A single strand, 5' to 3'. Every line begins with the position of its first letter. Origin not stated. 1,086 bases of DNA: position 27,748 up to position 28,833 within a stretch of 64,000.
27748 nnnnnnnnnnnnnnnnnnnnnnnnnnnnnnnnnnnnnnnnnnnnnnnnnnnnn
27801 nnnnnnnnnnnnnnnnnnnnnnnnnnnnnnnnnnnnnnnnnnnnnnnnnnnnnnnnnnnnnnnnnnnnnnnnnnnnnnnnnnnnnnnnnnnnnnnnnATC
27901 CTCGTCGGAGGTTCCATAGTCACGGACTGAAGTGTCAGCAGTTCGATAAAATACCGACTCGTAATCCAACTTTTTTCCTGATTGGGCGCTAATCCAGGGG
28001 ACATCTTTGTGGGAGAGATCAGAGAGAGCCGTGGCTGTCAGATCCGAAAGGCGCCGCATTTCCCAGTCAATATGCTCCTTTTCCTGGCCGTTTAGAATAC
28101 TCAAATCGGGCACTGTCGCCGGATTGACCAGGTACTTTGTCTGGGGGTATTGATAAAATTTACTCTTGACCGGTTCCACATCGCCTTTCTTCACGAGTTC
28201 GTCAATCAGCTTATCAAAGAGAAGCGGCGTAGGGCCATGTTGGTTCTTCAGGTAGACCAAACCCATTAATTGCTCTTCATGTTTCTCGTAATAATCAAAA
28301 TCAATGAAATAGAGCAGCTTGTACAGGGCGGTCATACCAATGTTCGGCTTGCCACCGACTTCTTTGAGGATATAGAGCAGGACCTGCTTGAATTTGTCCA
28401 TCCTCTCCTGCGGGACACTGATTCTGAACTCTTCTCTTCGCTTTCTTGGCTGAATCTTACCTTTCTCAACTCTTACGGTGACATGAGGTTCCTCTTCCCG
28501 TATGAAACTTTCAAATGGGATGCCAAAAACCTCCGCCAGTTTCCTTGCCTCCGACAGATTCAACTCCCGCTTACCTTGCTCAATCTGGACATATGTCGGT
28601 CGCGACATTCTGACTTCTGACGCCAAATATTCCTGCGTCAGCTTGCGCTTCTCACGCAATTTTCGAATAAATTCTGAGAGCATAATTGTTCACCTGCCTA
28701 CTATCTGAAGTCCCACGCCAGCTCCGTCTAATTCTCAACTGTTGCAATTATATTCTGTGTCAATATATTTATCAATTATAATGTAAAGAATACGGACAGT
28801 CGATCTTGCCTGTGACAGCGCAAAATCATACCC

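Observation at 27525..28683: HTH-XRE + Panacea (DUF4065) antitoxin with an overlapping RelE-fold toxin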

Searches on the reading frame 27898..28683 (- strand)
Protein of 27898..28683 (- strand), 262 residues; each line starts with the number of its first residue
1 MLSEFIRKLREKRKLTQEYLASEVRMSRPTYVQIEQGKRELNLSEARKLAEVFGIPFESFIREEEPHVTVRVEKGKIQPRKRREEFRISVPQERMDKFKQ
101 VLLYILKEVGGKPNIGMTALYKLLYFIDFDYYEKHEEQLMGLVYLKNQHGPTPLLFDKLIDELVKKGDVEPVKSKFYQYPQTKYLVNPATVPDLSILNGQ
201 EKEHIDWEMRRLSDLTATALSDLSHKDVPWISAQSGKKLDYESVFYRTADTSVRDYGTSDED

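Call 4: search_protein_families(library=pfam, proteins=[window:27898-28683:-], max_evalue=1)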
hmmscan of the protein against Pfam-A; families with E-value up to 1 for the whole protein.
window:27898-28683:- (262 aa): 5 families
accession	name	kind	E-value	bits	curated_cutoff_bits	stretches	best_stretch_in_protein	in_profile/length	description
PF13274.11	SocA_Panacea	-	1.8e-15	58.3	25.7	1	120-230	1-112/113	Antitoxin SocA-like, Panacea domain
PF01381.28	HTH_3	-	1.8e-15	57.1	23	1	6-58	1-53/55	Helix-turn-helix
PF12844.13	HTH_19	-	1.2e-11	44.8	30.2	1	4-58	2-56/64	Helix-turn-helix domain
PF13560.12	HTH_31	-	6e-10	39.7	27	1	2-56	2-57/64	Helix-turn-helix domain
PF13443.12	HTH_26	-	0.011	16.4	22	1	6-58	2-55/63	Cro/C1-type HTH DNA-binding domain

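Call 5: search_protein_families(library=ncbifam, proteins=[window:27898-28683:-], max_evalue=1)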
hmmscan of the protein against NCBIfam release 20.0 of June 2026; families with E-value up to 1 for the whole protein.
window:27898-28683:- (262 aa): 13 families
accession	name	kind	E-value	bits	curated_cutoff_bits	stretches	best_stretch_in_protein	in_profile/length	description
TIGR03070.1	couple_hipB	subfamily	1.5e-10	40.8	71.65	1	2-55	3-56/58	type II toxin-antitoxin system Y4mF family antitoxin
NF041951.1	phage_RstR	subfamily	7.4e-07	29.4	80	1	2-66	3-67/108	RstR family transcriptional repressor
NF038139.1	Reg_Aceta_RamB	equivalog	1.8e-05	23.6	700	1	6-67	7-68/465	acetate metabolism transcriptional regulator RamB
TIGR00270.2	TIGR00270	equivalog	4.8e-05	23.2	110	1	4-58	78-132/159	multiprotein bridging factor aMBF1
NF006015.0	PRK08154.1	subfamily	0.00014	21.2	204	1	2-66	31-95/314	anaerobic benzoate catabolism transcriptional regulator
NF003162.0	PRK04140.1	equivalog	0.00038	19.6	263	1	4-62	129-187/317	transcriptional regulator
NF047745.1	SocA_antitoxin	equivalog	0.00055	19.7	190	1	114-232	20-131/176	type VI toxin-antitoxin system SocA family antitoxin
NF047948.1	male_kill_WMK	equivalog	0.0017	17.8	300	1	6-66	167-227/300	WO male-killing family protein Wmk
NF007408.0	PRK09943.1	equivalog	0.0056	16.3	211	1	6-70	12-76/185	HTH-type transcriptional regulator PuuR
NF052239.1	antitox_spr1629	equivalog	0.0076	15.4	335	1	6-110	7-113/377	spr1629 family repressor/antitoxin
NF058600.1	TransRegSco1979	equivalog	0.014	14.4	350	1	2-57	9-64/280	Sco1979 family transcriptional regulator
NF046055.1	restr_BPTD_3080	equivalog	0.051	11.5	800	1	49-92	633-677/970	BPTD_3080 family restriction endonuclease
TIGR02607.1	antidote_HigA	equivalog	0.12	12.2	47.7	1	14-56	20-62/81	HigA family addiction module antitoxin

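Call 6: search_protein_families(library=padloc, proteins=[window:27898-28683:-], max_evalue=1)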
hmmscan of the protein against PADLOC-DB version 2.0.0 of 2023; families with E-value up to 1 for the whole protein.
window:27898-28683:- (262 aa): 15 families
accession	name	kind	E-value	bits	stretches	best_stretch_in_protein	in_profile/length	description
PDLC02926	HTH_VI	-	1.8e-12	45.4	1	1-65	1-65/92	-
PDLC03665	Control_protein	-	7.2e-09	33.8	1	4-60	11-68/77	control protein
PDLC04775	PDC-M69A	-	2.1e-07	29.4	1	6-69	12-75/113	-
PDLC03946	RmrA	-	1.7e-05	21.7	1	9-69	10-70/357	-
PDLC04142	capH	-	2.3e-05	23.4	1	4-65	9-70/103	capH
PDLC03954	RmrA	-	2.8e-05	21.2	1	6-65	15-74/380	-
PDLC03952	RmrA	-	4.3e-05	20.5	1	6-70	27-91/395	-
PDLC03949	RmrA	-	7.4e-05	19.8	1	10-69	11-70/363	-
PDLC03953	RmrA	-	8.7e-05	19.9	1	3-75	7-81/373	-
PDLC03951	RmrA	-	0.00016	18.8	1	5-63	12-70/400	-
PDLC03947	RmrA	-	0.00087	16.2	1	3-67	13-77/383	-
PDLC03945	RmrA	-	0.001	16.3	1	6-110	7-113/394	-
PDLC03666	Control_protein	-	0.0072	14.7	1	7-52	12-57/77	control protein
PDLC03664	Control_protein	-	0.016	13.7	1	6-55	18-67/74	control protein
PDLC03948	RmrA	-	0.018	12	1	6-64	13-71/397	-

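Call 54: find_homologous_proteins(query=window:27898-28683:-, max_evalue=0.001)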
Query window:27898-28683:- (262 aa): 7234 proteins with E <= 0.001 among 7942 candidates; the best 120 are listed.
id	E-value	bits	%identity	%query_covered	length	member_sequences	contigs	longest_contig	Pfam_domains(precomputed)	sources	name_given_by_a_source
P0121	5.6e-169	578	100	100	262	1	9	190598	PF12844.14,PF13274.12,PF01381.29,PF13560.13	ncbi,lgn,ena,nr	ncbi:MAG: DUF4065 domain-containing protein [Acidobacteriia bacterium]|nr:DUF4065 domain-containing 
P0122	1.1e-166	571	99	100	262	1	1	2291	PF12844.14,PF13274.12,PF01381.29,PF13560.13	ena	-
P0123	1.6e-159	547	94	100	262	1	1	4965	PF12844.14,PF13274.12,PF01381.29,PF13560.13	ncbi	ncbi:MAG: helix-turn-helix domain-containing protein [Terriglobia bacterium]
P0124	1.9e-153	527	92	100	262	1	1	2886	PF12844.14,PF13274.12,PF01381.29,PF13560.13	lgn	-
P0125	1.2e-151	521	90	100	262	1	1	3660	PF12844.14,PF13274.12,PF01381.29,PF13560.13,PF13443.13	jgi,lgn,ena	-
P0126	1.3e-129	449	75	100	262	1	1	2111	PF12844.14,PF13274.12,PF01381.29,PF13560.13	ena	-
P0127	3.4e-126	438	75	100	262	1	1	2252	PF12844.14,PF13274.12,PF01381.29,PF13560.13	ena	-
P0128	6.1e-123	427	72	100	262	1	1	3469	PF12844.14,PF13274.12,PF01381.29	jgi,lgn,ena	-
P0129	7.4e-123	427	72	100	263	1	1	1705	PF12844.14,PF13274.12,PF01381.29,PF13560.13,PF13443.13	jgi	jgi:transcriptional regulator with XRE-family HTH domain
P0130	9.1e-123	427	72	100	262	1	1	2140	PF12844.14,PF13274.12,PF01381.29,PF13560.13,PF13443.13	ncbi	-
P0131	2.0e-122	426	71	100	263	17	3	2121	PF12844.14,PF13274.12,PF01381.29,PF13560.13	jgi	-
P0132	3.7e-122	425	72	100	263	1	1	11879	PF12844.14,PF13274.12,PF01381.29,PF13560.13,PF13443.13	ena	-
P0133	7.4e-122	424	72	100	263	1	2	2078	PF12844.14,PF13274.12,PF01381.29,PF13560.13,PF13443.13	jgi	-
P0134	1.0e-121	423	72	100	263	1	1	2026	PF12844.14,PF13274.12,PF01381.29,PF13560.13,PF13443.13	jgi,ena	-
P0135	1.2e-121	423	71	100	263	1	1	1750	PF12844.14,PF13274.12,PF01381.29,PF13560.13,PF13443.13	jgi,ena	-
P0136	1.2e-121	423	72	100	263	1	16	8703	PF12844.14,PF13274.12,PF01381.29,PF13560.13,PF13443.13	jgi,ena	-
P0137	1.4e-121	423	72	100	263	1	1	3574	PF12844.14,PF13274.12,PF01381.29,PF13560.13,PF13443.13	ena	-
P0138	1.6e-121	423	72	100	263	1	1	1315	PF12844.14,PF13274.12,PF01381.29,PF13560.13,PF13443.13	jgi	-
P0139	1.7e-121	423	73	100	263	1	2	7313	PF12844.14,PF13274.12,PF01381.29,PF13560.13,PF13443.13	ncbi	-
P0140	1.8e-121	422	71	100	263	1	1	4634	PF12844.14,PF13274.12,PF01381.29,PF13560.13,PF13443.13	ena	-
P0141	2.2e-121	422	71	100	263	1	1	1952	PF12844.14,PF13274.12,PF01381.29,PF13560.13,PF13443.13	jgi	-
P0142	2.4e-121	422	72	100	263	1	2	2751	PF12844.14,PF13274.12,PF01381.29,PF13560.13,PF13443.13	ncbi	-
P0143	2.9e-121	422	71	100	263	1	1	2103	PF12844.14,PF13274.12,PF01381.29,PF13560.13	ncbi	-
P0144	3.2e-121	422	71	100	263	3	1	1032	PF12844.14,PF13274.12,PF01381.29,PF13560.13,PF13443.13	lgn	-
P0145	3.2e-121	422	70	100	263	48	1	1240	PF12844.14,PF13274.12,PF01381.29,PF13560.13,PF13443.13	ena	-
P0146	5.2e-121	421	71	100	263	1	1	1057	PF12844.14,PF13274.12,PF01381.29,PF13560.13,PF13443.13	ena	-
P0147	6.0e-121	421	72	100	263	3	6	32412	PF12844.14,PF13274.12,PF01381.29,PF13560.13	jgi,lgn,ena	-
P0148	6.3e-121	421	71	100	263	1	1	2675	PF12844.14,PF13274.12,PF01381.29,PF13560.13,PF13443.13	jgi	-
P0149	6.5e-121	421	71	100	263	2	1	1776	PF12844.14,PF13274.12,PF01381.29,PF13560.13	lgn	-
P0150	1.1e-120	420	70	99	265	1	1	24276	PF12844.14,PF13274.12,PF01381.29,PF13560.13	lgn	-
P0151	1.1e-120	420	71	100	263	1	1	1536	PF12844.14,PF13274.12,PF01381.29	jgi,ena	-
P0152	1.1e-120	420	70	100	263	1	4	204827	PF12844.14,PF13274.12,PF01381.29,PF13560.13,PF13443.13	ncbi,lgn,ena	-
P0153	1.2e-120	420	71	100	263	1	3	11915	PF12844.14,PF13274.12,PF01381.29,PF13560.13,PF13443.13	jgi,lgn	-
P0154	1.5e-120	419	72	100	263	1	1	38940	PF12844.14,PF13274.12,PF01381.29,PF13560.13,PF13443.13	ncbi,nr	ncbi:MAG: helix-turn-helix domain-containing protein [Patescibacteria group bacterium]|nr:helix-turn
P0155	2.6e-120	419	72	100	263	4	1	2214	PF12844.14,PF13274.12,PF01381.29,PF13560.13,PF13443.13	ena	-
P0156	3.8e-120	418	70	100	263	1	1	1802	PF12844.14,PF13274.12,PF01381.29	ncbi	-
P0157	4.0e-120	418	71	100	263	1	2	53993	PF12844.14,PF13274.12,PF01381.29,PF13560.13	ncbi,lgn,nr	ncbi:DUF4065 domain-containing protein [Candidatus Azambacteria bacterium]|nr:DUF4065 domain-contain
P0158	5.1e-120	418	70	100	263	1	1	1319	PF12844.14,PF13274.12,PF01381.29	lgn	-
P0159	9.5e-120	417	69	100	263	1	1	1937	PF12844.14,PF13274.12,PF01381.29,PF13560.13,PF13443.13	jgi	-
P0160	1.3e-119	416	70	100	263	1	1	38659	PF12844.14,PF13274.12,PF01381.29,PF13560.13,PF13443.13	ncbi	-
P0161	1.8e-119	416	70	100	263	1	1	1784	PF12844.14,PF13274.12,PF01381.29,PF13560.13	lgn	-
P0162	1.8e-119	416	70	100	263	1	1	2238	PF12844.14,PF13274.12,PF01381.29,PF13560.13,PF13443.13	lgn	-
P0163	2.7e-119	415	69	100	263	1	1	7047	PF12844.14,PF13274.12,PF01381.29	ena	-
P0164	3.3e-119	415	71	100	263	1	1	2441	PF12844.14,PF13274.12,PF01381.29,PF13560.13,PF13443.13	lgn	-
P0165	3.5e-119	415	70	100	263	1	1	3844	PF12844.14,PF13274.12,PF01381.29,PF13560.13,PF13443.13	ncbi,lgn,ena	-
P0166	7.7e-119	414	68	100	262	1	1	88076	PF12844.14,PF13274.12,PF01381.29,PF13560.13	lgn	-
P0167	8.9e-119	414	70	100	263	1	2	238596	PF12844.14,PF13274.12,PF01381.29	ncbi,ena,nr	ncbi:DUF4065 domain-containing protein [Candidatus Parcubacteria bacterium]|nr:DUF4065 domain-contai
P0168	9.3e-119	414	69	100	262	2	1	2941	PF12844.14,PF13274.12,PF01381.29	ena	-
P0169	9.6e-119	414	69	100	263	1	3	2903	PF12844.14,PF13274.12,PF01381.29,PF13560.13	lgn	-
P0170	1.1e-118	413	69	100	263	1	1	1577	PF12844.14,PF13274.12,PF01381.29,PF13560.13,PF13443.13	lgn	-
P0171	1.3e-118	413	70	100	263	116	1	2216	PF12844.14,PF13274.12,PF01381.29,PF13560.13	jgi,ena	-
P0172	1.5e-118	413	69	100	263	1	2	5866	PF12844.14,PF13274.12,PF01381.29,PF13560.13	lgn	-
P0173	1.6e-118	413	71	100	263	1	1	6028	PF12844.14,PF13274.12,PF01381.29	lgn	-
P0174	1.7e-118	413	70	100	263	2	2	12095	PF12844.14,PF13274.12,PF01381.29,PF13560.13,PF13443.13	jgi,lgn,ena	-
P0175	2.2e-118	412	70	100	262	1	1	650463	PF12844.14,PF13274.12,PF01381.29,PF13560.13,PF13443.13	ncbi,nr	ncbi:MAG: DUF4065 domain-containing protein [Candidatus Schekmanbacteria bacterium]|nr:DUF4065 domai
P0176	2.2e-118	412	70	100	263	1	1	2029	PF12844.14,PF13274.12,PF01381.29,PF13560.13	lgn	-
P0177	2.7e-118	412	70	100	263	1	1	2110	PF12844.14,PF13274.12,PF01381.29,PF13560.13,PF13443.13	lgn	-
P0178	2.7e-118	412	71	100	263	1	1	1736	PF12844.14,PF13274.12,PF01381.29,PF13560.13,PF13443.13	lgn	-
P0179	3.1e-118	412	68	100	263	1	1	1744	PF12844.14,PF13274.12,PF01381.29,PF13560.13,PF13443.13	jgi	-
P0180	3.6e-118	412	70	100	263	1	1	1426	PF12844.14,PF13274.12,PF01381.29,PF13560.13,PF13443.13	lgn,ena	-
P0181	3.7e-118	412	70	100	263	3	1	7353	PF12844.14,PF13274.12,PF01381.29,PF13560.13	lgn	-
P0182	3.9e-118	412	69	100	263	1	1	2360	PF12844.14,PF13274.12,PF01381.29,PF13560.13,PF13443.13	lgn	-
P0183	4.9e-118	411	69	100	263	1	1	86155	PF12844.14,PF13274.12,PF01381.29,PF13560.13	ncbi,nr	ncbi:MAG: DUF4065 domain-containing protein [Candidatus Pacebacteria bacterium]|nr:DUF4065 domain-co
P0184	5.5e-118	411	69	100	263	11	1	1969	PF12844.14,PF13274.12,PF01381.29,PF13560.13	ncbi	-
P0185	5.6e-118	411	68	100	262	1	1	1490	PF12844.14,PF13274.12,PF01381.29,PF13560.13,PF13443.13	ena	-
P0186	5.7e-118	411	68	100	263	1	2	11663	PF12844.14,PF13274.12,PF01381.29,PF13560.13,PF13443.13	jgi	-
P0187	8.1e-118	410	70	100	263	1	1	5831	PF12844.14,PF13274.12,PF01381.29,PF13560.13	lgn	-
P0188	8.4e-118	410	69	100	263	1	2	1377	PF12844.14,PF13274.12,PF01381.29,PF13560.13,PF13443.13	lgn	-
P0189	9.3e-118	410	70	100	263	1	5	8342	PF12844.14,PF13274.12,PF01381.29,PF13560.13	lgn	-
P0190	9.5e-118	410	70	100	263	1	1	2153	PF12844.14,PF13274.12,PF01381.29,PF13560.13,PF13443.13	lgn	-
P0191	9.8e-118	410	68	100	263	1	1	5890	PF12844.14,PF13274.12,PF01381.29,PF13560.13,PF13443.13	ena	-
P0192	1.3e-117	410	69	100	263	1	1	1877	PF12844.14,PF13274.12,PF01381.29,PF13560.13,PF13443.13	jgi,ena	-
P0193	1.3e-117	410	70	100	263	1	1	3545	PF12844.14,PF13274.12,PF01381.29,PF13560.13,PF13443.13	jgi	-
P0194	1.5e-117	410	69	100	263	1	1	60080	PF12844.14,PF13274.12,PF01381.29,PF13560.13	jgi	jgi:transcriptional regulator with XRE-family HTH domain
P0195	1.5e-117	410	68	100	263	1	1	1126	PF12844.14,PF13274.12,PF01381.29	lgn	-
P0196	1.9e-117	409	68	100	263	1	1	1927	PF12844.14,PF13274.12,PF01381.29,PF13560.13,PF13443.13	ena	-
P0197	2.0e-117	409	68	100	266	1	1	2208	PF12844.14,PF13274.12,PF01381.29,PF13560.13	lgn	-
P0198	2.2e-117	409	70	100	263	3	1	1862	PF12844.14,PF13274.12,PF01381.29,PF13560.13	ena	-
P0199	2.3e-117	409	69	100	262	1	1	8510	PF12844.14,PF13274.12,PF01381.29,PF13443.13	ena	-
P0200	2.3e-117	409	69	100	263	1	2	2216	PF12844.14,PF13274.12,PF01381.29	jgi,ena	-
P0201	2.3e-117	409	70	100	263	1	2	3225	PF12844.14,PF13274.12,PF01381.29,PF13560.13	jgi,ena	-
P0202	2.6e-117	409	70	100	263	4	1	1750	PF12844.14,PF13274.12,PF01381.29,PF13560.13,PF13443.13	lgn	-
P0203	2.9e-117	409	70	99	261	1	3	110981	PF12844.14,PF13274.12,PF01381.29,PF13560.13,PF13443.13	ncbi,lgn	-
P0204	3.0e-117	409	68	100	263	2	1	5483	PF12844.14,PF13274.12,PF01381.29,PF13560.13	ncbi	-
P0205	3.3e-117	409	70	100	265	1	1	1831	PF12844.14,PF13274.12,PF01381.29,PF13560.13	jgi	jgi:transcriptional regulator with XRE-family HTH domain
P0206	3.3e-117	408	68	99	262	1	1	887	PF12844.14,PF13274.12,PF01381.29,PF13560.13,PF13443.13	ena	-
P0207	4.2e-117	408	70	100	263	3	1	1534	PF12844.14,PF13274.12,PF01381.29,PF13560.13,PF13443.13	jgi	-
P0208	4.7e-117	408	69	100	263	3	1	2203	PF12844.14,PF13274.12,PF01381.29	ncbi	ncbi:MAG: type II toxin-antitoxin system antitoxin SocA domain-containing protein [Spirochaetota bac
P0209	4.7e-117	408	69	100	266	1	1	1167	PF12844.14,PF13274.12,PF01381.29,PF13560.13,PF13443.13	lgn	-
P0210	5.1e-117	408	68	100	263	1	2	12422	PF12844.14,PF13274.12,PF01381.29,PF13560.13,PF13443.13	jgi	-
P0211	6.5e-117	408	70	100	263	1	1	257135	PF13274.12,PF01381.29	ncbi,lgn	-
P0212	6.9e-117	407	68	100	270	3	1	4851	PF12844.14,PF13274.12,PF01381.29,PF13560.13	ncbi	-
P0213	7.3e-117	407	69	100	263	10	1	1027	PF12844.14,PF13274.12,PF01381.29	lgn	-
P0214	7.3e-117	407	68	100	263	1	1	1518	PF12844.14,PF13274.12,PF01381.29,PF13560.13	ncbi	-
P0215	8.5e-117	407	70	100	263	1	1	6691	PF12844.14,PF13274.12,PF01381.29,PF13560.13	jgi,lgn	jgi:transcriptional regulator with XRE-family HTH domain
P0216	1.3e-116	407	70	100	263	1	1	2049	PF12844.14,PF13274.12,PF01381.29,PF13560.13,PF13443.13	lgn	-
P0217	1.4e-116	406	70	100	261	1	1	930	PF12844.14,PF13274.12,PF01381.29,PF13560.13,PF13443.13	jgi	jgi:transcriptional regulator with XRE-family HTH domain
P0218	1.7e-116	406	68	100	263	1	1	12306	PF12844.14,PF13274.12,PF01381.29,PF13560.13,PF13443.13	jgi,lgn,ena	-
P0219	1.9e-116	406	69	100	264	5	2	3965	PF12844.14,PF13274.12,PF01381.29,PF13560.13,PF13443.13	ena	-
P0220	2.4e-116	406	68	100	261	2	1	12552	PF13274.12,PF01381.29,PF13560.13,PF13443.13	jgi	jgi:transcriptional regulator with XRE-family HTH domain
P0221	2.5e-116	406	69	100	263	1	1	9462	PF12844.14,PF13274.12,PF01381.29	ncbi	-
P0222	3.2e-116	405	69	100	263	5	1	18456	PF12844.14,PF13274.12,PF01381.29,PF13443.13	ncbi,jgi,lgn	ncbi:MAG: type II toxin-antitoxin system antitoxin SocA domain-containing protein [Parcubacteria gro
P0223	3.2e-116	405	67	99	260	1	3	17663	PF12844.14,PF13274.12,PF01381.29,PF13560.13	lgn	-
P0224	3.9e-116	405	69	100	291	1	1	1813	PF12844.14,PF13274.12,PF01381.29,PF13560.13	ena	-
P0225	6.2e-116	404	67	100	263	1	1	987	PF12844.14,PF13274.12,PF01381.29,PF13560.13,PF13443.13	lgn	-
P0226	6.4e-116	404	69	100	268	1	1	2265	PF13274.12,PF01381.29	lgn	-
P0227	1.1e-115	404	70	98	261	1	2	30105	PF12844.14,PF13274.12,PF01381.29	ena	-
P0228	1.1e-115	404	67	99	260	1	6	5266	PF12844.14,PF13274.12,PF01381.29,PF13560.13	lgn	-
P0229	1.4e-115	403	66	100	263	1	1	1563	PF12844.14,PF13274.12,PF01381.29,PF13443.13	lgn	-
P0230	1.6e-115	403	68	100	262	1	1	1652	PF12844.14,PF13274.12,PF01381.29,PF13560.13,PF13443.13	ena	-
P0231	2.3e-115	402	70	100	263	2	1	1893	PF12844.14,PF13274.12,PF01381.29,PF13560.13,PF13443.13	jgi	jgi:transcriptional regulator with XRE-family HTH domain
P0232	2.8e-115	402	67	100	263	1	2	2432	PF12844.14,PF13274.12,PF01381.29,PF13560.13,PF13443.13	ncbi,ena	-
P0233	3.2e-115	402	67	100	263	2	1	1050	PF12844.14,PF13274.12,PF01381.29,PF13560.13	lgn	-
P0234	6.3e-115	401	67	100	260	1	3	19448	PF12844.14,PF13274.12,PF01381.29,PF13560.13,PF13443.13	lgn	-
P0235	8.8e-115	401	66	99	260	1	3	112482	PF12844.14,PF13274.12,PF01381.29,PF13560.13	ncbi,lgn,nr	ncbi:MAG: hypothetical protein MCSN_4130 [Candidatus Microsyncoccus archaeolyticus]|nr:MAG: hypothet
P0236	9.1e-115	400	68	100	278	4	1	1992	PF12844.14,PF13274.12,PF01381.29,PF13560.13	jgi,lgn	-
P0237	1.3e-114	400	69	97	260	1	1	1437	PF12844.14,PF13274.12,PF01381.29,PF13560.13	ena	-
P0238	1.4e-114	400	68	100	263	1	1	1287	PF12844.14,PF13274.12,PF01381.29,PF13560.13,PF13443.13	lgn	-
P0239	1.5e-114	400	67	100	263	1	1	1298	PF12844.14,PF13274.12,PF01381.29,PF13560.13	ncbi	-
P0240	1.9e-114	399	68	100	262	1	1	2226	PF12844.14,PF13274.12,PF01381.29,PF13560.13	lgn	-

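Call 64: predict_structure(alignment_id=A3)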
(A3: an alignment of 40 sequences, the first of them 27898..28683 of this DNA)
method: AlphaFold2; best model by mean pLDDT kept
length: 262 residues; sequences in the alignment: 40
mean_pLDDT: 65.6   pTM: 0.50
mean pLDDT of the five models: 65.6, 65.2, 61.7, 60.9, 56.8
residues with pLDDT >= 90: 13; 70-90: 114; 50-70: 58; < 50: 77
segments of 3 or more residues with pLDDT < 50: 67-89, 137-151, 224-262
pLDDT, mean of each block of 10 residues (from residue 1): 89 87 87 89 85 84 59 32 38 74 81 63 63 55 45 66 86 63 80 81 79 64 47 37 38 42 34
secondary structure, 60 per line:
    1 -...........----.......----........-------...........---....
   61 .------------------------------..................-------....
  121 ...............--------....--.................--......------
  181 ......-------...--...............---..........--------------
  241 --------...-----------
elements in order: H2-12 H17-23 H28-35 H43-53 H57-61 H92-109 H117-135 E144-147 E150-153 H154-166 E169-174 E181-186 H199-213 H217-226
